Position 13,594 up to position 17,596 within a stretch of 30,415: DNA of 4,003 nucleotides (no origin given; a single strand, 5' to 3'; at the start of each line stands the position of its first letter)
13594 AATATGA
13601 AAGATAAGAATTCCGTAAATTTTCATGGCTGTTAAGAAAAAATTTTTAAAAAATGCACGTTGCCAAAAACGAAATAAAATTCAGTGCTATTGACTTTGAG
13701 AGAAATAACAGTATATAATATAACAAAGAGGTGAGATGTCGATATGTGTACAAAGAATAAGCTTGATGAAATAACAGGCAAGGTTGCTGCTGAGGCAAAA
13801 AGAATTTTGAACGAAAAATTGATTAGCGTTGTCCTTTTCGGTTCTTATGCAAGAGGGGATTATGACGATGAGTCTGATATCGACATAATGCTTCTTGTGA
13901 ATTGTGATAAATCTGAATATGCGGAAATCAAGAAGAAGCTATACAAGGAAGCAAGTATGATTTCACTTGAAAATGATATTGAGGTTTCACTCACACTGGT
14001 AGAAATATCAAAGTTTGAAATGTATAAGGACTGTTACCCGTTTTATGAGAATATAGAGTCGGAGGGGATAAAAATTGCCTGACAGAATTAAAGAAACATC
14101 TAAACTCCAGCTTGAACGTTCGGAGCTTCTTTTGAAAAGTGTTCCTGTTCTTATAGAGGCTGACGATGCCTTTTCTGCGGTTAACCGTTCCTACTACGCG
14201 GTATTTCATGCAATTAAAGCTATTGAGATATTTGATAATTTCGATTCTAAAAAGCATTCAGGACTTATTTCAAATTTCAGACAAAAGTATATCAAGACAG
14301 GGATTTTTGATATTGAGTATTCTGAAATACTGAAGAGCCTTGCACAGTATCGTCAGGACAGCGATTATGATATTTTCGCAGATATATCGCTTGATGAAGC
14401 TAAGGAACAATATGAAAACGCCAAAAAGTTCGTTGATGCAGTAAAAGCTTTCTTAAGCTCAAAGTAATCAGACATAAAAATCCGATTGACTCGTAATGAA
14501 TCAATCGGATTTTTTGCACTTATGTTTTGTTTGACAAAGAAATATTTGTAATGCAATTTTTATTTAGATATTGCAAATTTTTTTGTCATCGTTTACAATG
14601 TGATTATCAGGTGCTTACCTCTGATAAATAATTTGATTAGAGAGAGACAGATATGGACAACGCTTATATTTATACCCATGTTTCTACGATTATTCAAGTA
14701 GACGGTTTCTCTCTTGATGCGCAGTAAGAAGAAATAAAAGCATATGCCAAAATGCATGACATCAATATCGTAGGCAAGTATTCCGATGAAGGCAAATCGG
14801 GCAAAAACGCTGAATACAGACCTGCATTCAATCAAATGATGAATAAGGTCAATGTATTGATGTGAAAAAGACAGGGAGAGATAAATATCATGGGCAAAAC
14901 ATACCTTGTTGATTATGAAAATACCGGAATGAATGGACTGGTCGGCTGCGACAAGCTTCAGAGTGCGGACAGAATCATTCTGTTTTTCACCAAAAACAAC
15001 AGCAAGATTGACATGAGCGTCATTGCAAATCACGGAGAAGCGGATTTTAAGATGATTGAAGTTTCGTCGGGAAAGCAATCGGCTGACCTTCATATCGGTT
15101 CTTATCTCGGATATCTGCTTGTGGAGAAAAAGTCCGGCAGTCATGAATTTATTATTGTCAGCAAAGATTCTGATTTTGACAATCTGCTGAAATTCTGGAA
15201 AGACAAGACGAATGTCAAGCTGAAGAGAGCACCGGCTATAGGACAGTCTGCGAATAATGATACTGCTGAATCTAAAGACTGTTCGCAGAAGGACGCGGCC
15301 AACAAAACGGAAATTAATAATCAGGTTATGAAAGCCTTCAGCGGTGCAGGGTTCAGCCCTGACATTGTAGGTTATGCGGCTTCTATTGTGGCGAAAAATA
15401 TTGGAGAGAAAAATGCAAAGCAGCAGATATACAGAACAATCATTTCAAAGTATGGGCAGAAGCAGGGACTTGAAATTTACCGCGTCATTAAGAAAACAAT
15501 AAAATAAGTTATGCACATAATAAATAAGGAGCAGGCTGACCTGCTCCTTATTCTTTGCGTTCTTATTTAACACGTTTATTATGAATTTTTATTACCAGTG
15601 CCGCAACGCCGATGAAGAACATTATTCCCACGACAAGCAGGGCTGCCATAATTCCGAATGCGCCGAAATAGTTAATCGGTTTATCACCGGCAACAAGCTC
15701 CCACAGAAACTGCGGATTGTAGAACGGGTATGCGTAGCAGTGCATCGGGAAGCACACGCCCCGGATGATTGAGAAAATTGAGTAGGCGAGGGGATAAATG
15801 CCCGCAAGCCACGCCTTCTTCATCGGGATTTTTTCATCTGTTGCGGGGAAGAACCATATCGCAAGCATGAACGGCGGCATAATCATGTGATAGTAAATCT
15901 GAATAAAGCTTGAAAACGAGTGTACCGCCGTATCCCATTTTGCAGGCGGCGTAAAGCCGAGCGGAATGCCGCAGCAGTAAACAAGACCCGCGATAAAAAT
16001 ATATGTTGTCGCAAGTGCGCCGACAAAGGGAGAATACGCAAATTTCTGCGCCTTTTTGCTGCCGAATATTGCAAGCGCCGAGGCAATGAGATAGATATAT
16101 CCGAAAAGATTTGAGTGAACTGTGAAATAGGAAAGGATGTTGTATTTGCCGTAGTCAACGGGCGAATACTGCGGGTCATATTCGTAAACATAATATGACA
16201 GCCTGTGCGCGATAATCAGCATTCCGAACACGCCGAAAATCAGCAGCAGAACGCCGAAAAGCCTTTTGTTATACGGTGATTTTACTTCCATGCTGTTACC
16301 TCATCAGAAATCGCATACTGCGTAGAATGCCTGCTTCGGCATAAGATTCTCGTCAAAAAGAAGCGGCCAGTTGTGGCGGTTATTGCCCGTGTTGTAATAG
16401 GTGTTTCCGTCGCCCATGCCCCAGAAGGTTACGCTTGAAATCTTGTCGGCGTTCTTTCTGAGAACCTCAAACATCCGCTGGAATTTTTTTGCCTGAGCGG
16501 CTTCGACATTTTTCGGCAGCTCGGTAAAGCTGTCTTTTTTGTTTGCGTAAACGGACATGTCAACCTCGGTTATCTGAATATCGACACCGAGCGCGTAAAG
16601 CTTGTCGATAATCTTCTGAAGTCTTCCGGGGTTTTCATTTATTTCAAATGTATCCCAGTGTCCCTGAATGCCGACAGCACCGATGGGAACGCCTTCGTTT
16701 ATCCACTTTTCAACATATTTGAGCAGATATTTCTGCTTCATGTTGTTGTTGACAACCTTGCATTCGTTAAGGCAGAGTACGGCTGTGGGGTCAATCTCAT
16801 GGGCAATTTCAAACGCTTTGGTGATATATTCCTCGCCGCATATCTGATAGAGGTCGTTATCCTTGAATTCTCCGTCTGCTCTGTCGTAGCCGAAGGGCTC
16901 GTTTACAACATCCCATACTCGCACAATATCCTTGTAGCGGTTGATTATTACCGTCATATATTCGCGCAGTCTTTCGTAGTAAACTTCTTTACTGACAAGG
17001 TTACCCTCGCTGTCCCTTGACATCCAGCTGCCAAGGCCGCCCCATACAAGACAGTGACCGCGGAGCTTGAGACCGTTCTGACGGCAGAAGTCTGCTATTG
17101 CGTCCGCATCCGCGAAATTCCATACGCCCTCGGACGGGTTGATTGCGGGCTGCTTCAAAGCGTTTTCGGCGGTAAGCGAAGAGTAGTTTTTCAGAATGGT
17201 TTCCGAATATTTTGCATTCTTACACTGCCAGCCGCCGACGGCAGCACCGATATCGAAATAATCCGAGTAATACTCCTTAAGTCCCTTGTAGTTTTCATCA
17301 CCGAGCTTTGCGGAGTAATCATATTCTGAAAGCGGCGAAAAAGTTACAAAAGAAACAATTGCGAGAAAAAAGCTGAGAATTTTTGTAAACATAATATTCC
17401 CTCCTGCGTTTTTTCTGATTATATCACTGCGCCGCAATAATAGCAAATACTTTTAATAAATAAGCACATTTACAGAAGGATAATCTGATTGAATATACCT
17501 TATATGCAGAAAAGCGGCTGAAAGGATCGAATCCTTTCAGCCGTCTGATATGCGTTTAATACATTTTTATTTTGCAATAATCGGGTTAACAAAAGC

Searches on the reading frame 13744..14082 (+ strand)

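Call 6: search_protein_families(library=pfam, proteins=[window:13744-14082:+], max_evalue=0.001)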
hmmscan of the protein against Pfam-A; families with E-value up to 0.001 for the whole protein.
window:13744-14082:+ (112 aa): 2 families
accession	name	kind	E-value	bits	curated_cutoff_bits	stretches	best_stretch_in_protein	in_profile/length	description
PF01909.29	NTP_transf_2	-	2.1e-12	47.7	21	1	18-92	4-78/93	Nucleotidyltransferase domain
PF18765.7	Polbeta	-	7.4e-10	39.3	26.9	1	23-81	10-66/93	Polymerase beta, Nucleotidyltransferase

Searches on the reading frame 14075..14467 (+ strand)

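Call 6: search_protein_families(library=pfam, proteins=[window:14075-14467:+], max_evalue=0.001)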
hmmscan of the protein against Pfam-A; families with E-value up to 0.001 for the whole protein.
window:14075-14467:+ (130 aa): 1 family
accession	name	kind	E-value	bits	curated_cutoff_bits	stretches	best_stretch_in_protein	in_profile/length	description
PF05168.19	HEPN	-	1.1e-15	58.3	22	1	13-124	5-115/117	HEPN domain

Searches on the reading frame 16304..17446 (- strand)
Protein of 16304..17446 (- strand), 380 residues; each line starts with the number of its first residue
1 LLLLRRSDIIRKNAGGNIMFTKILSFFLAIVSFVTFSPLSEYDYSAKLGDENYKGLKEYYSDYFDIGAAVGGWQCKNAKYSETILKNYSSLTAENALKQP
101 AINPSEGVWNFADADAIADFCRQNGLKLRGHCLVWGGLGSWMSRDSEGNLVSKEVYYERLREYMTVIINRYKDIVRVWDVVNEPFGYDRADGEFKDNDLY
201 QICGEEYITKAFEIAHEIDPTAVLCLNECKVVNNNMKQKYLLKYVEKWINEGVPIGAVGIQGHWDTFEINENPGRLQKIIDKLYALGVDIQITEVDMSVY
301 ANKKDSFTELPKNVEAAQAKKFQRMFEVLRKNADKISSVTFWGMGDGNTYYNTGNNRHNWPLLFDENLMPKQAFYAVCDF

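Call 6: search_protein_families(library=pfam, proteins=[window:16304-17446:-], max_evalue=0.001)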
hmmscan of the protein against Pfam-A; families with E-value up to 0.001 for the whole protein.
window:16304-17446:- (380 aa): 1 family
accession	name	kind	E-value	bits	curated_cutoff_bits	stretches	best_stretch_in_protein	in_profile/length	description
PF00331.26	Glyco_hydro_10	-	1.5e-78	264.6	22.1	1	56-379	2-310/311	Glycosyl hydrolase family 10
